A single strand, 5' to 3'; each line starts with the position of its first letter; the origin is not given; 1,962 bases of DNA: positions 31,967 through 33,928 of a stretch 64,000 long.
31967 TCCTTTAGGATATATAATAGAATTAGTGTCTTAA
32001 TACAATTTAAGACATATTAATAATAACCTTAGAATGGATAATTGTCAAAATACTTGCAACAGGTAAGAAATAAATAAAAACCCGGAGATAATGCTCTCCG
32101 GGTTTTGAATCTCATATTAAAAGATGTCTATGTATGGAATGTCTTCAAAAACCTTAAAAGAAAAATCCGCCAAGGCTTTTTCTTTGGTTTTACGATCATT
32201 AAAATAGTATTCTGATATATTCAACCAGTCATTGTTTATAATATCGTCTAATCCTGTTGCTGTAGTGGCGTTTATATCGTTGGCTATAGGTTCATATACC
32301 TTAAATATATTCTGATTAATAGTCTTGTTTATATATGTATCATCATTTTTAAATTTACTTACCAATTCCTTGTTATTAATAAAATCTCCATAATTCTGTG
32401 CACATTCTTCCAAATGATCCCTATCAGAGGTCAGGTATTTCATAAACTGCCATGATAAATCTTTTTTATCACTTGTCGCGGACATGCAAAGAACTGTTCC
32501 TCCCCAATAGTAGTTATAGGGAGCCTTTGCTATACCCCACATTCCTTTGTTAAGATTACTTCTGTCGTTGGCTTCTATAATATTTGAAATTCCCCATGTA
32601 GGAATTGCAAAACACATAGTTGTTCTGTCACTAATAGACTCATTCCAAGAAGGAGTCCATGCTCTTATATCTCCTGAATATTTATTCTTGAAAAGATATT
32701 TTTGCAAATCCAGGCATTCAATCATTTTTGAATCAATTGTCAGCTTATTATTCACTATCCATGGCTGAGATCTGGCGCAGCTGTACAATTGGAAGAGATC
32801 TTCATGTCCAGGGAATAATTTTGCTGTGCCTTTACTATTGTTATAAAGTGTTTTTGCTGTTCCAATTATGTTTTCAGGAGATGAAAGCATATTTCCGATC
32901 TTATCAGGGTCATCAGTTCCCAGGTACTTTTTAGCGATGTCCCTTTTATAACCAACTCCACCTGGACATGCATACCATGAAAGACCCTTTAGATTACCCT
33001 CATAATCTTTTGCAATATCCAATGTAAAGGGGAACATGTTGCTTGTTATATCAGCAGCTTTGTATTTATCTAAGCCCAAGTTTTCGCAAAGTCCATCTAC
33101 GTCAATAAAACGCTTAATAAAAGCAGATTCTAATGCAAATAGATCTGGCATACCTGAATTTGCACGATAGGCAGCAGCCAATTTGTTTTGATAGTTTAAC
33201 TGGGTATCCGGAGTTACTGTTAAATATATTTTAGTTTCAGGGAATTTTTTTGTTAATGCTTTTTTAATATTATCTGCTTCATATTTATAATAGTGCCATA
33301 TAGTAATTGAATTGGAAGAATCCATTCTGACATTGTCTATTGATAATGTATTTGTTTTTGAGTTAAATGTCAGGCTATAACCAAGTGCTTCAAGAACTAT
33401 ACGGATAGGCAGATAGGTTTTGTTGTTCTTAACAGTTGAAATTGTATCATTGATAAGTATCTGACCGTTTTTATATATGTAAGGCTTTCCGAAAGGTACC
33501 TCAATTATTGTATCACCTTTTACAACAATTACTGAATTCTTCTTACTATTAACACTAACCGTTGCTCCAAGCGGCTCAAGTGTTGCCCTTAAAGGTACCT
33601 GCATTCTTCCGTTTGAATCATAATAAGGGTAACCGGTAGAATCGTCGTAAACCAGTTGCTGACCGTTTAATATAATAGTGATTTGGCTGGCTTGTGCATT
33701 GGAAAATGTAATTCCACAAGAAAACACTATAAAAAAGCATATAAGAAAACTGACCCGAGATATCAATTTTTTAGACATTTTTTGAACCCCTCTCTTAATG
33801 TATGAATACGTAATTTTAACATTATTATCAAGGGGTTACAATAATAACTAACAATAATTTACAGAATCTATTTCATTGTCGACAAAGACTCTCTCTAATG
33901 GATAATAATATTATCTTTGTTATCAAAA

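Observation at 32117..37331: Three tandem paralogs of a secreted CuAO-N-like domain fused to an orphan solute-binding domain, with no ABC permease or ATPase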

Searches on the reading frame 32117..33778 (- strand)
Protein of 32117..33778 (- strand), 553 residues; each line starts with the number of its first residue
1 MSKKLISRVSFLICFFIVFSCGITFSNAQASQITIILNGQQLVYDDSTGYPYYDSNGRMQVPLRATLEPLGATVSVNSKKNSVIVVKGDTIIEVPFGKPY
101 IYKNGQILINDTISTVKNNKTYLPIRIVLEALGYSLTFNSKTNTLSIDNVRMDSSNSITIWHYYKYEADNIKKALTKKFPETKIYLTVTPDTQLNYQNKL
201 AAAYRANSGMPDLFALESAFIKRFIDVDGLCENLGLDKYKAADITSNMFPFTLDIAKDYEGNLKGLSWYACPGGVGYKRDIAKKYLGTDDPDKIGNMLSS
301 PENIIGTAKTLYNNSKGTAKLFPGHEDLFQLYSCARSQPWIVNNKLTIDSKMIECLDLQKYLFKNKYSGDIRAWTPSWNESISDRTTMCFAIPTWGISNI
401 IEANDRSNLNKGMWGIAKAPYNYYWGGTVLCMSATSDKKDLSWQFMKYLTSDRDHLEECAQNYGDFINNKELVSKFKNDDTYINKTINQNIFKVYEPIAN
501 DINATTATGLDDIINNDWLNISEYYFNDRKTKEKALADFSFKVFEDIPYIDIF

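Call 6: search_protein_families(library=pfam, proteins=[window:32117-33778:-], max_evalue=0.1)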
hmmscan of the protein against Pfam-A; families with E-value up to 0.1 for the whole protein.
window:32117-33778:- (553 aa): 5 families
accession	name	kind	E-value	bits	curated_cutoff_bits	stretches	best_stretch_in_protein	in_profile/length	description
PF07833.16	Cu_amine_oxidN1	-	1.5e-20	73.6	24.2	1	37-147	2-108/108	Copper amine oxidase N-terminal domain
PF13416.11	SBP_bac_8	-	1.8e-13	51.4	27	1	181-473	9-266/279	Bacterial extracellular solute-binding protein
PF01547.30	SBP_bac_1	-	1.7e-05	25.4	26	1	171-453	14-304/307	Bacterial extracellular solute-binding protein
PF19039.6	ASK_PH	-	0.036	14.9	27.8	1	118-189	12-76/103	ASK kinase PH domain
PF14059.11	DUF4251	-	0.064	13.8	27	0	71-120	31-84/133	Domain of unknown function (DUF4251)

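Call 7: search_protein_families(library=ncbifam, proteins=[window:32117-33778:-], max_evalue=0.1)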
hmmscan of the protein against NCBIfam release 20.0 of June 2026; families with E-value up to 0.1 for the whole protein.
window:32117-33778:- (553 aa): 0 families
